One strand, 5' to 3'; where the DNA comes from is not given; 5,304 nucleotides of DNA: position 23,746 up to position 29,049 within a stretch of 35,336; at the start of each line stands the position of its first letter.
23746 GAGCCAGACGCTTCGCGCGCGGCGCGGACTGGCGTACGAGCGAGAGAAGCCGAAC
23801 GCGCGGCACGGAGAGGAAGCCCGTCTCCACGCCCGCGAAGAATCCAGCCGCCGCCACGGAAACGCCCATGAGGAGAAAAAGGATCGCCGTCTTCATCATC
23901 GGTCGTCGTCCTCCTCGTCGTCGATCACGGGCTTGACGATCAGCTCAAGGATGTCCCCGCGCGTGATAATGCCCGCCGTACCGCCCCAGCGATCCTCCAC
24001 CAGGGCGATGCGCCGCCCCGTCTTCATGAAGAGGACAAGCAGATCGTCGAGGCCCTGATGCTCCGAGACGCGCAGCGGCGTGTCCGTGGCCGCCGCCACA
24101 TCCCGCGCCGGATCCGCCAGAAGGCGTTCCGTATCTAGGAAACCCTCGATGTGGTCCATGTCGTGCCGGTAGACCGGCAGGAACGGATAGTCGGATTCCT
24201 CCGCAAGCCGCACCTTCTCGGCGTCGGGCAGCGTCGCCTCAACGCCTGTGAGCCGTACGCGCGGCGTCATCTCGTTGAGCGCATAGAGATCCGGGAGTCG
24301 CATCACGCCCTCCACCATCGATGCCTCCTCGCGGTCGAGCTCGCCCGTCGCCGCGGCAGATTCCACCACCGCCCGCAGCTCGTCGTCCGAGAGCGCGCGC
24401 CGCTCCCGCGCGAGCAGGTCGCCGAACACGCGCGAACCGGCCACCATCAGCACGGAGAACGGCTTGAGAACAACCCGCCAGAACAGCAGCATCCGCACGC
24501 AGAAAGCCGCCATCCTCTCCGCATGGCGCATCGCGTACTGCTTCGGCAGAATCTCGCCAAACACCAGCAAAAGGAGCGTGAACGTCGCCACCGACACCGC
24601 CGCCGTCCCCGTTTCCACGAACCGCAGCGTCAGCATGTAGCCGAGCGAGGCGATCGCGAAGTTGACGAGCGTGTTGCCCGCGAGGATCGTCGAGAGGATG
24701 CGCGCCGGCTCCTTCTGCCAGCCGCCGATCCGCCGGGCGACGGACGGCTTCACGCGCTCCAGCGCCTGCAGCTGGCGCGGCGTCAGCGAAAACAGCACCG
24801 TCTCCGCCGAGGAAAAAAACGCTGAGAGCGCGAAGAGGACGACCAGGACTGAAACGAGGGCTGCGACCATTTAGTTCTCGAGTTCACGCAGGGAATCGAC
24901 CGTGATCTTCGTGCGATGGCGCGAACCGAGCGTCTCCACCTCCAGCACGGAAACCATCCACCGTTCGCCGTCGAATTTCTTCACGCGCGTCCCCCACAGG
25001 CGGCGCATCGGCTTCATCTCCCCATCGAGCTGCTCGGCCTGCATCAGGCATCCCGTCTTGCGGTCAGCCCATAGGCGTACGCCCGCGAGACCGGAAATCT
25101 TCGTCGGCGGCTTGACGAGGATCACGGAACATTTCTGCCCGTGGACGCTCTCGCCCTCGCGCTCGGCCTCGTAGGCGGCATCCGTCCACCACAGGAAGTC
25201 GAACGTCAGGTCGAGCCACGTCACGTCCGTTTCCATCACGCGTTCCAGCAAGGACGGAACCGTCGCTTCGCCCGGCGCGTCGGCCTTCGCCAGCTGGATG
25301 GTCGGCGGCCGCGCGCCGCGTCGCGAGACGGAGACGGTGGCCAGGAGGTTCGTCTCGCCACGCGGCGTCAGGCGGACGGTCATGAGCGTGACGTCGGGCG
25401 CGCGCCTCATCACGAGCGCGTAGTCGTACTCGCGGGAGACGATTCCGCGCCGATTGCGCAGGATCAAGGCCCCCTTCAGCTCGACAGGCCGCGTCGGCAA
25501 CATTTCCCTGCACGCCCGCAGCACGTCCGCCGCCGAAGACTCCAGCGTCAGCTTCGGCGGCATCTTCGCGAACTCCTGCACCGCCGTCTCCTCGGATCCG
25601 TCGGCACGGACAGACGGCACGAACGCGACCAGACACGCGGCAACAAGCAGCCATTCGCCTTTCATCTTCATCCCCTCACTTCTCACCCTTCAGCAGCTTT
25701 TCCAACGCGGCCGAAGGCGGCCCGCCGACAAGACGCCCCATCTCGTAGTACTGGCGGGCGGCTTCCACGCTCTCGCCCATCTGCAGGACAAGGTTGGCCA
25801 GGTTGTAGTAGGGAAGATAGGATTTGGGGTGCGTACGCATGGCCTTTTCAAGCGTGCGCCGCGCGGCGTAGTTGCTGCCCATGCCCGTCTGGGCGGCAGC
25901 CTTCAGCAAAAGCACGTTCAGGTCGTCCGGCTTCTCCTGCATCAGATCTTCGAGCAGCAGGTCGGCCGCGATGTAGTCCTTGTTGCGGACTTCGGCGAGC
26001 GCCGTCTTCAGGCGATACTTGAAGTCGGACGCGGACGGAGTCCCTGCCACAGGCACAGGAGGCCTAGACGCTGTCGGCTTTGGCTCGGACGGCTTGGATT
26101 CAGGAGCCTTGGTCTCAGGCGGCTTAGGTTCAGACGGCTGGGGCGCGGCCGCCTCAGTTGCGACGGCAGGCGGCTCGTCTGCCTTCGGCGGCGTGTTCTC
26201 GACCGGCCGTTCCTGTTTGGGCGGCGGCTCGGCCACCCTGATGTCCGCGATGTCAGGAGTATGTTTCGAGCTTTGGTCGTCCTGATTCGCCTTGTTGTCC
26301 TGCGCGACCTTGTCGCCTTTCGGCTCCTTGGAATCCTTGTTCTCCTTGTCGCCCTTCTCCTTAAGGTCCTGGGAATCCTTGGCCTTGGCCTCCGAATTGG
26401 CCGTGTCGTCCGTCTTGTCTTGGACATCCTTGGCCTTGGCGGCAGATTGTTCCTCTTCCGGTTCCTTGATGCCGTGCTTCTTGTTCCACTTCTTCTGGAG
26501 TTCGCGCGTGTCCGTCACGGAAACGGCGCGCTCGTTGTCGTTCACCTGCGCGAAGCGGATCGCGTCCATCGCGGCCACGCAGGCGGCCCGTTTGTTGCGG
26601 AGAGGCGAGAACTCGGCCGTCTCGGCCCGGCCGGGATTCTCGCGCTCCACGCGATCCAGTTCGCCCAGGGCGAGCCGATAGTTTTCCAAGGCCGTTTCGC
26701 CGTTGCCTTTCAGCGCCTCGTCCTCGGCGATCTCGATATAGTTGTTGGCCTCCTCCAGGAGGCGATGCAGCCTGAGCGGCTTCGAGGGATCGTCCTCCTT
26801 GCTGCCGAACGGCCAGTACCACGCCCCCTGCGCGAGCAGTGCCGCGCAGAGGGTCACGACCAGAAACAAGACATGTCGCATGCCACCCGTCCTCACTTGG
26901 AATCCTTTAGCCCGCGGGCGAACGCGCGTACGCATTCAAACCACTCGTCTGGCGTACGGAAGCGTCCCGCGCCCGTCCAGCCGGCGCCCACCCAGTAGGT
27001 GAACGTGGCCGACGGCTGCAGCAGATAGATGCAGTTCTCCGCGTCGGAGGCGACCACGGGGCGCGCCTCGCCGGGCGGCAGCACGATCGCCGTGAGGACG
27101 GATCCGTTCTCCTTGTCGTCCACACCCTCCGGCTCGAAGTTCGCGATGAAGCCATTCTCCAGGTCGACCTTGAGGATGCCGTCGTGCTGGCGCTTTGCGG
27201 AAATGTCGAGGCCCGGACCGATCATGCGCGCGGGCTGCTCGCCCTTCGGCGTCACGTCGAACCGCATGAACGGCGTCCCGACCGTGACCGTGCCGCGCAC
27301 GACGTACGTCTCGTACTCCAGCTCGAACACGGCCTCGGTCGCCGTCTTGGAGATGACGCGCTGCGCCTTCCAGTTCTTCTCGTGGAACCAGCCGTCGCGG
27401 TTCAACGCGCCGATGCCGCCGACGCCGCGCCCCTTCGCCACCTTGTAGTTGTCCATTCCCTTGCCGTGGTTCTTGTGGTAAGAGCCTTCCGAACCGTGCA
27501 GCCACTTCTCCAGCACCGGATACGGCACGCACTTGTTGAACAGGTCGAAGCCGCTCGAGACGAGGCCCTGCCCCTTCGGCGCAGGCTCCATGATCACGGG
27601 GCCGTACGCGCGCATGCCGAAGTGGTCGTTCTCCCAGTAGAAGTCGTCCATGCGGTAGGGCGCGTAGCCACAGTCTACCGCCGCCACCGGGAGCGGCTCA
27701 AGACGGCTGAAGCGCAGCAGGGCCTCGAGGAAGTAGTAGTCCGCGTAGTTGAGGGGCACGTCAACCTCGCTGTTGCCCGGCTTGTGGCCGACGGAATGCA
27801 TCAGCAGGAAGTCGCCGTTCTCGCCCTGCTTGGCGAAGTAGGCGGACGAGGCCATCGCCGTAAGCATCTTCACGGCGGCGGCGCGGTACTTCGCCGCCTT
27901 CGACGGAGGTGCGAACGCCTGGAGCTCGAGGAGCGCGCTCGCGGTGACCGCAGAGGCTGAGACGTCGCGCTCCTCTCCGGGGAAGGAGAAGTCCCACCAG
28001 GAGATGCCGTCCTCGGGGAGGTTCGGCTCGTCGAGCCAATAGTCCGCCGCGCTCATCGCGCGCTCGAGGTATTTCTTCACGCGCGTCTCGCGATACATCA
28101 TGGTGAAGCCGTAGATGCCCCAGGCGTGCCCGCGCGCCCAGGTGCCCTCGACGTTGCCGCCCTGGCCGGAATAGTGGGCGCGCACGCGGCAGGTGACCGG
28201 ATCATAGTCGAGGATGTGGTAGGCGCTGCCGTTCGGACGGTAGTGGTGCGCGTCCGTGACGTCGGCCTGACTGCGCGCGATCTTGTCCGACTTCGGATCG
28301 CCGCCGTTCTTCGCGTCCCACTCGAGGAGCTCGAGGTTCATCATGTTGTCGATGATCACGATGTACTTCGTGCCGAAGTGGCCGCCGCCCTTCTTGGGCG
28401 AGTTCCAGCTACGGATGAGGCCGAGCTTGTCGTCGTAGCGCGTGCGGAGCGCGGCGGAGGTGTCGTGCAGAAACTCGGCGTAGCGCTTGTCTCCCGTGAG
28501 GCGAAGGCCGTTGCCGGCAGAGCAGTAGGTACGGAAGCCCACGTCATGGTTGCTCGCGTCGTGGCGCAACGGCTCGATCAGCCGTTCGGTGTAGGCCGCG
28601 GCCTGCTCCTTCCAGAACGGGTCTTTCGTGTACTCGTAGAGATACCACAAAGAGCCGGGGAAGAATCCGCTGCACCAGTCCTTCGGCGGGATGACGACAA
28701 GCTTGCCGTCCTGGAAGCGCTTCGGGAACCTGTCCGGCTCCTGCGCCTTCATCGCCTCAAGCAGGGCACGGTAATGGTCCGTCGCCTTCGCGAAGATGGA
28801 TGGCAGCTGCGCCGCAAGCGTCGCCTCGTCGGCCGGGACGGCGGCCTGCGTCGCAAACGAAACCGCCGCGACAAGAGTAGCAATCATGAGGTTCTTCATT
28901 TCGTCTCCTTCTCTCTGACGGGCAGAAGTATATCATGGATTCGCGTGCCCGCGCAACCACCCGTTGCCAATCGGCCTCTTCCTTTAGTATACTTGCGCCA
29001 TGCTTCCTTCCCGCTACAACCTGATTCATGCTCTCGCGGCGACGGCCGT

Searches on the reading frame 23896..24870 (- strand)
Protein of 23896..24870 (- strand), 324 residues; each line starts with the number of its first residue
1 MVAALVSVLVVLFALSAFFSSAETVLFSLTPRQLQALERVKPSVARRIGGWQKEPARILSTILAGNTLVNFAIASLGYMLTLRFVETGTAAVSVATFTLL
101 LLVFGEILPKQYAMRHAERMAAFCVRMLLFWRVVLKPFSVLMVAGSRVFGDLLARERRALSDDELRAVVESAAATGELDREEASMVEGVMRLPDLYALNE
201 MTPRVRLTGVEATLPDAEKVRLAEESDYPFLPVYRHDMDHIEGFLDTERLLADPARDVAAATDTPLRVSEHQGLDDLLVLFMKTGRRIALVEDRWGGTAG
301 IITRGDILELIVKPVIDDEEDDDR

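Call 5: search_protein_families(library=pfam, proteins=[window:23896-24870:-], max_evalue=0.001)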
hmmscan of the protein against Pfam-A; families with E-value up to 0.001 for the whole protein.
window:23896-24870:- (324 aa): 2 families
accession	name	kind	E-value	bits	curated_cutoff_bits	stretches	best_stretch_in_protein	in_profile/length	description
PF01595.25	CNNM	-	1.5e-40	139.2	28.4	1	9-182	3-181/181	Cyclin M transmembrane N-terminal domain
PF00571.33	CBS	-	1.1e-05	26.1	24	1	257-312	3-56/57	CBS domain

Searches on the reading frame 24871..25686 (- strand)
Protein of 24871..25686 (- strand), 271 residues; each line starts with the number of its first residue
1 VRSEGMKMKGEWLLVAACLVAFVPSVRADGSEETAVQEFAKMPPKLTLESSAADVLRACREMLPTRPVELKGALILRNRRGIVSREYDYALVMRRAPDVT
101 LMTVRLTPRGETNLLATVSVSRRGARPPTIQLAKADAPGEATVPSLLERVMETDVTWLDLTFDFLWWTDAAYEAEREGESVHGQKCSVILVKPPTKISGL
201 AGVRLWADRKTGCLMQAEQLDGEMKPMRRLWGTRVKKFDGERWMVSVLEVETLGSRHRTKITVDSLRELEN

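Call 5: search_protein_families(library=pfam, proteins=[window:24871-25686:-], max_evalue=0.001)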
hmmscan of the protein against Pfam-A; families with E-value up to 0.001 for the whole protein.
window:24871-25686:- (271 aa): 1 family
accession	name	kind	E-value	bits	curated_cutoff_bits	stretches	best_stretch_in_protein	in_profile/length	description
PF17131.11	LolA_like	-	9.6e-11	42.1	30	1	148-266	50-166/184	Outer membrane lipoprotein-sorting protein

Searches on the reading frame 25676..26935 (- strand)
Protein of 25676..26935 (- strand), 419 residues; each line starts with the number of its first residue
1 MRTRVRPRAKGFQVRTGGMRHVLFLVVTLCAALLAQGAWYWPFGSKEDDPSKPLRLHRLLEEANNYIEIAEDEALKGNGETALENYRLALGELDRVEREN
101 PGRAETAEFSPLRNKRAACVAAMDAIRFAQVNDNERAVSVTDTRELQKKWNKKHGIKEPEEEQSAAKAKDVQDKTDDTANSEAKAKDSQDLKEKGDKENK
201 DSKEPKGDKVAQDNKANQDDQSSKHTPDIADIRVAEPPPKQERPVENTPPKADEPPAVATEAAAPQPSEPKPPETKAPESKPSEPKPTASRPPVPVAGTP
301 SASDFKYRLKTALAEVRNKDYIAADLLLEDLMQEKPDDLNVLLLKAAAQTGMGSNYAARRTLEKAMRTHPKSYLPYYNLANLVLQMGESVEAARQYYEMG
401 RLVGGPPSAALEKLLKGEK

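Call 5: search_protein_families(library=pfam, proteins=[window:25676-26935:-], max_evalue=0.001)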
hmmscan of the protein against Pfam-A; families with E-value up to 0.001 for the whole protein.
window:25676-26935:- (419 aa): 1 family
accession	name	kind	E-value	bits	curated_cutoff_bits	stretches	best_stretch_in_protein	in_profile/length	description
PF14559.12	TPR_19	-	2.9e-05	24.7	25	0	318-371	4-57/68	Tetratricopeptide repeat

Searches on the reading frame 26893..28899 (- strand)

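Call 5: search_protein_families(library=pfam, proteins=[window:26893-28899:-], max_evalue=0.001)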
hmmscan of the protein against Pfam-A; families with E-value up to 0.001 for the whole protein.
window:26893-28899:- (668 aa): 2 families
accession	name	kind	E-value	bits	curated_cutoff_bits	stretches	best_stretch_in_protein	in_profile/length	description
PF16153.10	DUF4861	-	2.6e-40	139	22.3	1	411-665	117-375/380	Domain of unknown function (DUF4861)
PF07470.19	Glyco_hydro_88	-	2.4e-05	24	26.6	1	56-272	7-217/352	Glycosyl Hydrolase Family 88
